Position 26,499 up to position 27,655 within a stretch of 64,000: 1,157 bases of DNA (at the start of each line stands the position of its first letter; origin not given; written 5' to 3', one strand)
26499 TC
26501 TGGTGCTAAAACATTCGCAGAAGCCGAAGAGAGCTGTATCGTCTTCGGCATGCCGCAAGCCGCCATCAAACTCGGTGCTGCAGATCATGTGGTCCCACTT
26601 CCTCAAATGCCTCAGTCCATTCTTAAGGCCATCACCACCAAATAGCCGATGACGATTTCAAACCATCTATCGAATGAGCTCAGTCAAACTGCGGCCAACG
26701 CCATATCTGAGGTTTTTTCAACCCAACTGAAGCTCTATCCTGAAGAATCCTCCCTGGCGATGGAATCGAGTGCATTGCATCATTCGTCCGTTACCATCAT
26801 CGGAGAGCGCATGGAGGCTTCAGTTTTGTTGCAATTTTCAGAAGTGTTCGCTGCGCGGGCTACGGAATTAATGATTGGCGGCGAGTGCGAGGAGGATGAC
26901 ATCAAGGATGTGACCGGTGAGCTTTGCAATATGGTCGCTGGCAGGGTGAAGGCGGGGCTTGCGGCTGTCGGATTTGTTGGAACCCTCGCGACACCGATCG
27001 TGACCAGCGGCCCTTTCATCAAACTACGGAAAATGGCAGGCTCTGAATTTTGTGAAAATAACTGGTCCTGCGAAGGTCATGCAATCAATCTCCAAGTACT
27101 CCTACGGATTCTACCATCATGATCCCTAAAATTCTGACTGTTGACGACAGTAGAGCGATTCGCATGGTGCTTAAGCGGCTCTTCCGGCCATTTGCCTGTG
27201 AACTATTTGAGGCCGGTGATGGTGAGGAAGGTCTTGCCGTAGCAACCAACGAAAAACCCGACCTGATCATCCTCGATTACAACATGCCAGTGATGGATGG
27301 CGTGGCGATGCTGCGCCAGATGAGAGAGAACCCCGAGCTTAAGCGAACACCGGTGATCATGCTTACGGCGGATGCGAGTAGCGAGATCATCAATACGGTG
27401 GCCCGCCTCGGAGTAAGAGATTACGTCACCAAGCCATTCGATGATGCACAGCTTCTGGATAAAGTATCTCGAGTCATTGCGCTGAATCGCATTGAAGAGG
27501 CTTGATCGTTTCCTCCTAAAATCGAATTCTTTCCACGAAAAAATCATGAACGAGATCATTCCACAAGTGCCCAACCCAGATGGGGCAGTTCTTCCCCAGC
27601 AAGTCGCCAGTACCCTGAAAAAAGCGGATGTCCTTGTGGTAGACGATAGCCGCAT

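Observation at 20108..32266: Chemosensory array wired to a self-contained cAMP module (synthesis, breakdown, two receptors, exporter)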

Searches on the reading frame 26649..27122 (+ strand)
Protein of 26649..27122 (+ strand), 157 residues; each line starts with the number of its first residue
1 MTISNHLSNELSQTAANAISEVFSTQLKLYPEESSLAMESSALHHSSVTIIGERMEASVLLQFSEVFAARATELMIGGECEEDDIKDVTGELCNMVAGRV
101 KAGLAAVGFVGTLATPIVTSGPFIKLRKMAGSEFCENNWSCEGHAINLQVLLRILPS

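Call 3: search_protein_families(library=pfam, proteins=[window:26649-27122:+])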
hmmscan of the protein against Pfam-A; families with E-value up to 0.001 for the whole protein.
window:26649-27122:+ (157 aa): 1 family
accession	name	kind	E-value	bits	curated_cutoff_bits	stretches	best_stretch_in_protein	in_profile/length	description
PF13690.11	CheX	-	3e-11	43.7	27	1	48-133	5-87/94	Chemotaxis phosphatase CheX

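Call 7: search_protein_families(library=ncbifam, proteins=[window:26649-27122:+], max_evalue=0.00001)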
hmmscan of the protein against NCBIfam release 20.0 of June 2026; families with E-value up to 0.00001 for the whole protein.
window:26649-27122:+ (157 aa): 1 family
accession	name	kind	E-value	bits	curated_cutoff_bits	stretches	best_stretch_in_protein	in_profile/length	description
NF041094.1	CheX_Thtogales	equivalog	5.9e-06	26.2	280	1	17-126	11-126/152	CheY-P phosphatase CheX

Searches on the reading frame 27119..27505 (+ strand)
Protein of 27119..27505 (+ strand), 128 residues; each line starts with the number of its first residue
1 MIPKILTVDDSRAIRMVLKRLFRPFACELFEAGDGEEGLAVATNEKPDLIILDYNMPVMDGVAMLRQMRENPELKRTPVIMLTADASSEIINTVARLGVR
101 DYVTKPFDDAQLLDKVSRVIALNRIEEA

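Call 3: search_protein_families(library=pfam, proteins=[window:27119-27505:+])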
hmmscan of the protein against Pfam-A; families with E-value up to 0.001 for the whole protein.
window:27119-27505:+ (128 aa): 1 family
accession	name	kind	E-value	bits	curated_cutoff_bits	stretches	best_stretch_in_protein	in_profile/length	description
PF00072.30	Response_reg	-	8e-29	100.5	30.2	1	5-116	1-110/111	Response regulator receiver domain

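Call 7: search_protein_families(library=ncbifam, proteins=[window:27119-27505:+], max_evalue=0.00001)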
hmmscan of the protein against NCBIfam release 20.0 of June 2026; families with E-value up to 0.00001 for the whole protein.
window:27119-27505:+ (128 aa): 91 families (the best 25 are shown)
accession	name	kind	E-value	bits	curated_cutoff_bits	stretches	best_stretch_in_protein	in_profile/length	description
TIGR02154.1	PhoB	equivalog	8.2e-23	80.9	296.2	1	2-120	2-120/226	phosphate regulon transcriptional regulator PhoB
NF053512.1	nitric_RR_NosR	exception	6.8e-22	78.1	400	1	5-126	1-121/422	response regulator c-di-GMP phosphodiesterase, NosR family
NF045717.1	DVU0259_DivK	exception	1.2e-20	73.8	160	1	1-120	1-116/117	DVU0259 family response regulator domain-containing protein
NF007901.0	PRK10610.1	equivalog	4.4e-20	72.1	189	1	4-120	7-124/129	chemotaxis response regulator CheY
NF045944.1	ResRegRpaBCyano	equivalog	5.1e-20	71.8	330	1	6-120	1-112/229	response regulator transcription factor RpaB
NF008469.0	PRK11361.1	equivalog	1.1e-19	70.5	714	1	3-124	5-124/461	acetoacetate metabolism transcriptional regulator AtoC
NF007135.0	PRK09581.1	equivalog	1.2e-19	70.4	474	1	1-124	1-121/457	PleD family two-component system response regulator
NF008318.0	PRK11107.1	equivalog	1.7e-19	69.4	890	1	4-121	669-786/920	two-component sensor histidine kinase BarA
NF045505.1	RR_RssB_Pseudo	equivalog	2.3e-19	69.7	700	1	4-118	7-120/394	two-component system response regulator RssB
NF047465.1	hybrid_HK_LvrA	exception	3.4e-19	68.4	1200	1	3-124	468-588/819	hybrid histidine kinase/response regulator LvrA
NF040534.1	resp_reg_YycF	equivalog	3.5e-19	69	340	1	4-118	2-113/231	response regulator YycF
NF007969.0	PRK10693.1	equivalog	6.2e-19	68.2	329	1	4-114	9-117/337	two-component system response regulator RssB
NF040689.1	MtrAB_MtrA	equivalog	1.3e-18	67.2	300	1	5-117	1-110/219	MtrAB system response regulator MtrA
NF041733.1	resp_reg_CseB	equivalog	1.6e-18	67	350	1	4-120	2-115/228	two-component system response regulator CseB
TIGR02875.1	spore_0_A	equivalog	1.8e-18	66.7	200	1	4-120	4-122/262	sporulation transcription factor Spo0A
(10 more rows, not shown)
